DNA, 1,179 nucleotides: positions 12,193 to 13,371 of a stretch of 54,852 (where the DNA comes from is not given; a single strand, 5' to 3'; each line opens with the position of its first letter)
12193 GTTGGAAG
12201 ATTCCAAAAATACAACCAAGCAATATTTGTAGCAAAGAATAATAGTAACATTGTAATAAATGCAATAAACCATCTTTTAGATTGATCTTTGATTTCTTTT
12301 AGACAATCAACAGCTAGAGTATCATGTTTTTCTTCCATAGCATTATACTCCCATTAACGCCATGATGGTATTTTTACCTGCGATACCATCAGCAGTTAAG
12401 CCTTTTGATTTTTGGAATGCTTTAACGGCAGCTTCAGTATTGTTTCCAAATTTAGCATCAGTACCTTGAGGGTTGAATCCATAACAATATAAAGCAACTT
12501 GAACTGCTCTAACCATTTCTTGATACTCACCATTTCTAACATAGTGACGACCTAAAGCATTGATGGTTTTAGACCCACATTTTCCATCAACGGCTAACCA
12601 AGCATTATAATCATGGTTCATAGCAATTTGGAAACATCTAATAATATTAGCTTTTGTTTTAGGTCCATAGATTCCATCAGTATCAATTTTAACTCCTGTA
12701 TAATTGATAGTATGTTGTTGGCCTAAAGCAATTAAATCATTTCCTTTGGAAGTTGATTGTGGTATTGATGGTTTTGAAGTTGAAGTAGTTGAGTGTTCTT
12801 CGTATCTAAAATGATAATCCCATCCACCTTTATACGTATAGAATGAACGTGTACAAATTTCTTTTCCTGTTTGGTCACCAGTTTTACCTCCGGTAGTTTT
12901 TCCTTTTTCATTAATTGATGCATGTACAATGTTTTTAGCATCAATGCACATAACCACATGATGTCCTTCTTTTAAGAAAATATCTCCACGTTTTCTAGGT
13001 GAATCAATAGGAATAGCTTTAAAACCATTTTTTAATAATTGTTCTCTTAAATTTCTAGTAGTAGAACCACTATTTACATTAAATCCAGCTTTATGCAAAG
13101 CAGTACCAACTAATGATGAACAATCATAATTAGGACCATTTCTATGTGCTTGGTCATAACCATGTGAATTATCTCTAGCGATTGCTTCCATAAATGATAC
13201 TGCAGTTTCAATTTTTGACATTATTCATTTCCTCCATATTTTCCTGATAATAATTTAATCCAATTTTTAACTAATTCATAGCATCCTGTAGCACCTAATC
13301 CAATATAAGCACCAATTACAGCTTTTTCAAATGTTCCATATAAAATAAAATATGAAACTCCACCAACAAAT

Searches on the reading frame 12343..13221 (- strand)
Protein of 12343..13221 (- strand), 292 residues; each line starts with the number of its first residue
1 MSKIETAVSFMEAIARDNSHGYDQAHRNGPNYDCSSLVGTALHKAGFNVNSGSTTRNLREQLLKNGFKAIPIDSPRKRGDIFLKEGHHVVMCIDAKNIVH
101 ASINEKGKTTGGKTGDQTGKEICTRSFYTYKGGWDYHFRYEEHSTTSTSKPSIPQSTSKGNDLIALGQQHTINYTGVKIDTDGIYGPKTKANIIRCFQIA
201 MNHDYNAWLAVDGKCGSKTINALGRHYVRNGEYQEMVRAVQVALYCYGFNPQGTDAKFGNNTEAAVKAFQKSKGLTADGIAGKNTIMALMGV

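Call 55: search_protein_families(library=pfam, proteins=[window:12343-13221:-], max_evalue=0.01)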
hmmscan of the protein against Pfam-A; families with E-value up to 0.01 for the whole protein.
window:12343-13221:- (292 aa): 5 families
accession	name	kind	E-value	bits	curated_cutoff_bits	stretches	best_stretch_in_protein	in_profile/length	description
PF25309.1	ELLD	-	4.5e-25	89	27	2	98-145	1-46/175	Endolysin-like domain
PF01471.23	PG_binding_1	-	8.1e-24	84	23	1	235-289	3-57/57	Putative peptidoglycan binding domain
PF05382.19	Amidase_5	-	2.6e-12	47.3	21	1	4-110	2-115/142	Bacteriophage peptidoglycan hydrolase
PF09374.15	PG_binding_3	-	1.2e-06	29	24.6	0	197-241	6-47/76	Predicted Peptidoglycan domain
PF00877.26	NLPC_P60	-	3.6e-06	27.4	23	1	28-105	10-83/105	NlpC/P60 family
